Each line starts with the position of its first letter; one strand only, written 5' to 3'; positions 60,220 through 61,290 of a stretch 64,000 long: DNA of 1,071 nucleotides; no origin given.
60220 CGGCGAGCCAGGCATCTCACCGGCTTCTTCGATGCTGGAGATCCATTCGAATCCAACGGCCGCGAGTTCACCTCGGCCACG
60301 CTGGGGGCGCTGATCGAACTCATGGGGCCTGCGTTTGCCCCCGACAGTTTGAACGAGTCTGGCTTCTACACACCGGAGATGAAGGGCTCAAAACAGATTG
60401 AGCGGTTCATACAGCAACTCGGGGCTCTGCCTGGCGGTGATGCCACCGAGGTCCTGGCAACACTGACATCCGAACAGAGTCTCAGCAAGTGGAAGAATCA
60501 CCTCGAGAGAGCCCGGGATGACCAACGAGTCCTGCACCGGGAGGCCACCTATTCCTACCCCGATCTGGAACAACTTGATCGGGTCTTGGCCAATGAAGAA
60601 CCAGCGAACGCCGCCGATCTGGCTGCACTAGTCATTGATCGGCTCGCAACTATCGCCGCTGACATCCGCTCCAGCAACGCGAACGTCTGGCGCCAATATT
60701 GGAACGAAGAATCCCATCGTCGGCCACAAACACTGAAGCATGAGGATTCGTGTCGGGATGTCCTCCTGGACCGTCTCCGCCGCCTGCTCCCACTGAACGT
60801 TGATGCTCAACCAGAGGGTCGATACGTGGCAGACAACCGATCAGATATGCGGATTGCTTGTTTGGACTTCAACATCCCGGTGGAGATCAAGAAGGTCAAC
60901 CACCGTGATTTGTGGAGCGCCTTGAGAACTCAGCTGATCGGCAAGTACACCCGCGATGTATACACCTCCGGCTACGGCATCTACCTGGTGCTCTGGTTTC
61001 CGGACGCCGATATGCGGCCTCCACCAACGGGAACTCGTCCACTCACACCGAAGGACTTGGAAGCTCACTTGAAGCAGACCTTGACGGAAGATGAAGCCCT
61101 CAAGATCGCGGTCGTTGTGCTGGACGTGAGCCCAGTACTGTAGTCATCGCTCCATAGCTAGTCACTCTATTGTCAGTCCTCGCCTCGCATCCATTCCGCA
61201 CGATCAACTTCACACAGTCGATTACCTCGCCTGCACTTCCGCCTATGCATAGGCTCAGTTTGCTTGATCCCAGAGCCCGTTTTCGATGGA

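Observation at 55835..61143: Translationally coupled AAA_14/DUF4143 ATPase plus giant STAND NTPase with a C-terminal nuclease-like module: candidate two-gene defence system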

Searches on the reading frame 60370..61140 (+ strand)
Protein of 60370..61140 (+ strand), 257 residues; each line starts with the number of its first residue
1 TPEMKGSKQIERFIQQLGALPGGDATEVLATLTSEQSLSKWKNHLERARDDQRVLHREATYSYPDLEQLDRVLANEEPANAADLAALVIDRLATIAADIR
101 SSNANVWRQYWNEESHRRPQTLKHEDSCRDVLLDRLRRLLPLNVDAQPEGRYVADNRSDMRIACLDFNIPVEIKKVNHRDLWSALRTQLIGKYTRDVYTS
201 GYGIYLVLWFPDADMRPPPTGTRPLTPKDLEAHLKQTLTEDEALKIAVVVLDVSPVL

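Call 32: predict_structure(alignment_id=A2)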
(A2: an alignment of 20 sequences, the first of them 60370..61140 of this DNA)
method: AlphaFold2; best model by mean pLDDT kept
length: 257 residues; sequences in the alignment: 20
mean_pLDDT: 80.5   pTM: 0.69
mean pLDDT of the five models: 80.5, 76.5, 76.5, 76.0, 74.7
residues with pLDDT >= 90: 59; 70-90: 138; 50-70: 55; < 50: 5
segments of 3 or more residues with pLDDT < 50: none
pLDDT, mean of each block of 10 residues (from residue 1): 73 87 81 88 87 73 62 72 89 86 65 53 71 89 85 62 89 90 90 78 91 82 90 92 91 75
secondary structure, 60 per line:
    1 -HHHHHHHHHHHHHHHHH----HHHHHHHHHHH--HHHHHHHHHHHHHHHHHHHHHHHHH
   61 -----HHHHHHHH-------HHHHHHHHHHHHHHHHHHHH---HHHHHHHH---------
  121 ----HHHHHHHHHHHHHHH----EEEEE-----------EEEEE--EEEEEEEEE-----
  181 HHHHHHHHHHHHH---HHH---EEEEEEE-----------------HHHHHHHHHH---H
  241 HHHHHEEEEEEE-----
elements in order: H2-18 H23-33 H36-60 H66-73 H81-100 H104-111 H125-139 E144-148 E160-164 E167-175 H181-193 E203-209 H227-236 H240-245 E246-252

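Call 35: fold_search(model_id=the predicted structure, library=pdb)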
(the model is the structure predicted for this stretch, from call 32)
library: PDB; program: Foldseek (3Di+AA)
matches with E <= 10: 321; with E <= 0.001: 0
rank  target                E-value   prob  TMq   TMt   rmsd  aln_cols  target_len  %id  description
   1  5csk_A                1.4e-02  0.84  0.33  0.05  18.7       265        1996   11  Crystal structure of yeast acetyl-CoA carboxylase, unbiotinylated (released 2015-10-28)
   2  5lhc_A                1.3e-01  0.25  0.27  0.14  13.4       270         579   12  The structure of D456A mutant of Nt.BspD6I nicking endonuclease at 0.24 nm resolution . (released 2017-08-16)
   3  8q3z_A                1.5e-01  0.72  0.28  0.18   5.9       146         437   10  Crystal structure of cA4-bound Can2 from Thermoanaerobacter brockii (released 2023-11-22)
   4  8q44_A                1.8e-01  0.87  0.24  0.15   4.2        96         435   11  Crystal structure of cA4-bound Can2 (E364R) in complex with oligo-T DNA (released 2023-11-22)
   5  8q43_A                2.5e-01  0.20  0.25  0.17  13.8       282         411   10  Crystal structure of cA4-bound Can2 (E341A) in complex with oligo-C DNA (released 2023-11-22)
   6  5i6e                  3.8e-01  0.15  0.28  0.13  23.9       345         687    9  Crystal structure of the central domain of yeast acetyl-CoA carboxylase (released 2016-04-20)
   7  8q3y_A                4.0e-01  0.09  0.21  0.13  21.8       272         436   12  Crystal structure of apo Can2 from Thermoanaerobacter brockii (released 2023-11-22)
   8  3bm3_A                4.2e-01  0.15  0.27  0.27  13.9       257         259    9  Restriction endonuclease PspGI-substrate DNA complex (released 2008-09-16)
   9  8q44_B                4.2e-01  0.14  0.27  0.17  23.6       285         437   10  Crystal structure of cA4-bound Can2 (E364R) in complex with oligo-T DNA (released 2023-11-22)
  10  8q41_B                4.5e-01  0.16  0.26  0.18  13.3       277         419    8  Crystal structure of Can2 (E341A) bound to cA4 and TTTAAA ssDNA (released 2023-11-22)
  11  4p0q_A                4.7e-01  0.20  0.21  0.19   8.5       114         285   17  Crystal structure of Human Mus81-Eme1 in complex with 5'-flap DNA (released 2014-05-28)
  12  8q43_B                5.0e-01  0.44  0.28  0.18   6.0       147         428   10  Crystal structure of cA4-bound Can2 (E341A) in complex with oligo-C DNA (released 2023-11-22)
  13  9f99_A                5.0e-01  0.18  0.19  0.25   8.5       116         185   17  Crystal structure of MUS81-EME1 bound by compound 10. (released 2024-06-19)
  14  9f9l_C                5.0e-01  0.18  0.20  0.25   8.8       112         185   14  Crystal structure of MUS81-EME1 bound by compound 16. (released 2024-07-03)
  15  4p0p_A                5.6e-01  0.18  0.21  0.19   8.4       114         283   17  Crystal structure of Human Mus81-Eme1 in complex with 5'-flap DNA, and Mg2+ (released 2014-05-28)
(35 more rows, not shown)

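Call 39: search_solved_structures(query=A2, max_evalue=10)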
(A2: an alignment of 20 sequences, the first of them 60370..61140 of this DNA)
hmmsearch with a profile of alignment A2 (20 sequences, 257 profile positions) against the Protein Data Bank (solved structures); distinct sequences matched with E-value up to 10: 2.
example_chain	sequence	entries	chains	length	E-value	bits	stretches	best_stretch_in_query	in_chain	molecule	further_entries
1bc5_A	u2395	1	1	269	2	10.7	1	11-64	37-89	CHEMOTAXIS RECEPTOR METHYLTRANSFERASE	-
1af7_A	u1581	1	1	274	2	10.7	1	11-64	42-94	CHEMOTAXIS RECEPTOR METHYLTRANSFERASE CHER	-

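Call 60: search_protein_representatives(alignment_id=A2)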
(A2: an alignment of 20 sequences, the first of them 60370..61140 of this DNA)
Query: 20 sequences, 257 profile positions. Proteins with E-value up to 0.001 (for the whole library): 3209; up to 1e-10: 1900; up to 1e-30: 1259. The best 150 are listed.
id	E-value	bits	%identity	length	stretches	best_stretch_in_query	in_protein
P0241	8.7e-122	421.6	-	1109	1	3-256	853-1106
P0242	6.1e-121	418.8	-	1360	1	1-256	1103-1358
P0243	1.3e-116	404.6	-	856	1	1-256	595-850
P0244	2.2e-116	403.9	-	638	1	1-256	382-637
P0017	1.0e-115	401.7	-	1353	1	2-256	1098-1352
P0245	3.6e-115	399.9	-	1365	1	3-256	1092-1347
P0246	6.0e-115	399.2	-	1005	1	3-256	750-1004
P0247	1.7e-114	397.7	-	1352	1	5-256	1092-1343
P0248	3.7e-114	396.6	-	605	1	7-256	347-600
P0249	3.2e-112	390.3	-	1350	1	6-255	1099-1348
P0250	4.7e-112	389.7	-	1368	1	1-256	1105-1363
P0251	5.5e-112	389.5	-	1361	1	2-256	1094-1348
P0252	5.1e-110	383.0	-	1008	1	3-256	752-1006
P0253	9.6e-110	382.1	-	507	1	1-256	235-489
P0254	1.1e-109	382.0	-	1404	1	2-256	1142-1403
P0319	5.0e-92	324.1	-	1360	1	10-256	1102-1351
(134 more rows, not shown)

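Call 61: search_protein_families(library=pfam, alignment_id=A2, max_evalue=10)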
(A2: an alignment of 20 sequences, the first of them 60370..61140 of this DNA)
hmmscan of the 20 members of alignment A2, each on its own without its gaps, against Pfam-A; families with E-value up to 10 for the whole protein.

A. member 1, window:60370-61140:+ (257 aa): 2 families
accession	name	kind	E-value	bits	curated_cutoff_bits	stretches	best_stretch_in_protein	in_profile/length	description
PF21643.2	T6SS_Tsi2-like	-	0.0051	17.5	27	1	67-110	20-62/71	T6SS, Immune protein Tsi2-like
PF23975.1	DUF7301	-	0.1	13.1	27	1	95-147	8-60/65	Family of unknown function (DUF7301)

B. families by the number of members that match (of 20 scanned): 13 families
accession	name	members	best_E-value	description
PF21643.2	T6SS_Tsi2-like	3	0.0051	T6SS, Immune protein Tsi2-like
PF16937.10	T3SS_HrpK1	1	0.0078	Type III secretion system translocator protein, HrpF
PF11716.13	MDMPI_N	1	0.023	Mycothiol maleylpyruvate isomerase N-terminal domain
PF05189.18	RTC_insert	1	0.045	RNA 3'-terminal phosphate cyclase (RTC), insert domain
PF13565.12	HTH_32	1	0.059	Homeodomain-like domain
PF19826.4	DUF6307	1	0.062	Family of unknown function (DUF6307)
PF23975.1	DUF7301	1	0.1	Family of unknown function (DUF7301)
PF15584.11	Imm72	1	0.13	Immunity protein 72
PF13618.11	Gluconate_2-dh3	1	0.16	Gluconate 2-dehydrogenase subunit 3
PF21885.1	TMEM181_GOLD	1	0.19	TMEM181, GOLD domain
PF20990.2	DUF2207_C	1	0.21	Predicted membrane protein (DUF2207) C-terminal domain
PF09739.14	MCM_bind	1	0.28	Mini-chromosome maintenance replisome factor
PF20513.3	UBact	1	2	Prokaryotic ubiquitin-like protein UBact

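Call 64: fold_search(model_id=the predicted structure, library=viral)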
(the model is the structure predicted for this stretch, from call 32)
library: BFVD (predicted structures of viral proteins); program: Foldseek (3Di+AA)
matches with E <= 10: 358; with E <= 0.001: 0
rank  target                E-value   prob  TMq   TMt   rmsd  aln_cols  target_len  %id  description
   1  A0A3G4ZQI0            2.3e-02  0.77  0.28  0.37   8.3       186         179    9  Uncharacterized protein [Terrestrivirus sp.]
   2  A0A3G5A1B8            3.7e-02  0.75  0.28  0.33   6.6       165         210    9  Uncharacterized protein [Harvfovirus sp.]
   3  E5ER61                4.9e-02  0.51  0.25  0.21   9.9       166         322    7  (no name in the UniProt tables at hand)
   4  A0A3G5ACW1            5.8e-02  0.54  0.25  0.19   8.1       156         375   13  C2H2-type domain-containing protein [Hyperionvirus sp.]
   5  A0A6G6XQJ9            6.6e-02  0.41  0.24  0.22   9.6       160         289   11  (no name in the UniProt tables at hand)
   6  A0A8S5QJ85            8.7e-02  0.80  0.29  0.26   8.9       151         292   13  Restriction endonuclease [Siphoviridae sp. ctezl47]
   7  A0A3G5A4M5            8.7e-02  0.44  0.25  0.16   8.1       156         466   12  C2H2-type domain-containing protein [Harvfovirus sp.]
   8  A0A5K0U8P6            8.7e-02  0.13  0.20  0.08  21.2       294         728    9  Glycosyltransferase 2-like domain-containing protein [Yasminevirus sp. GU-2018]
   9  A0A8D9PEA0            9.3e-02  0.20  0.17  0.23  14.7       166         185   14  Endonuclease Like Protein [Bacteriophage sp.]
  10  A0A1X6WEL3            9.8e-02  0.44  0.27  0.29   7.9       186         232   12  (no name in the UniProt tables at hand)
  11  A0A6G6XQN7            1.2e-01  0.57  0.27  0.18  10.4       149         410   11  (no name in the UniProt tables at hand)
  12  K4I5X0                1.4e-01  0.35  0.24  0.29  10.5       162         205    9  Uncharacterized protein [Salmonella phage STML-198]
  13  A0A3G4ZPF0            1.5e-01  0.44  0.26  0.14   8.4       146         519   17  Uncharacterized protein [Terrestrivirus sp.]
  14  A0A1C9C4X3            1.6e-01  0.25  0.24  0.13  36.4       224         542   16  Uncharacterized protein [Heterosigma akashiwo virus 01]
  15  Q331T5                1.6e-01  0.47  0.32  0.38  22.4       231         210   12  (no name in the UniProt tables at hand)
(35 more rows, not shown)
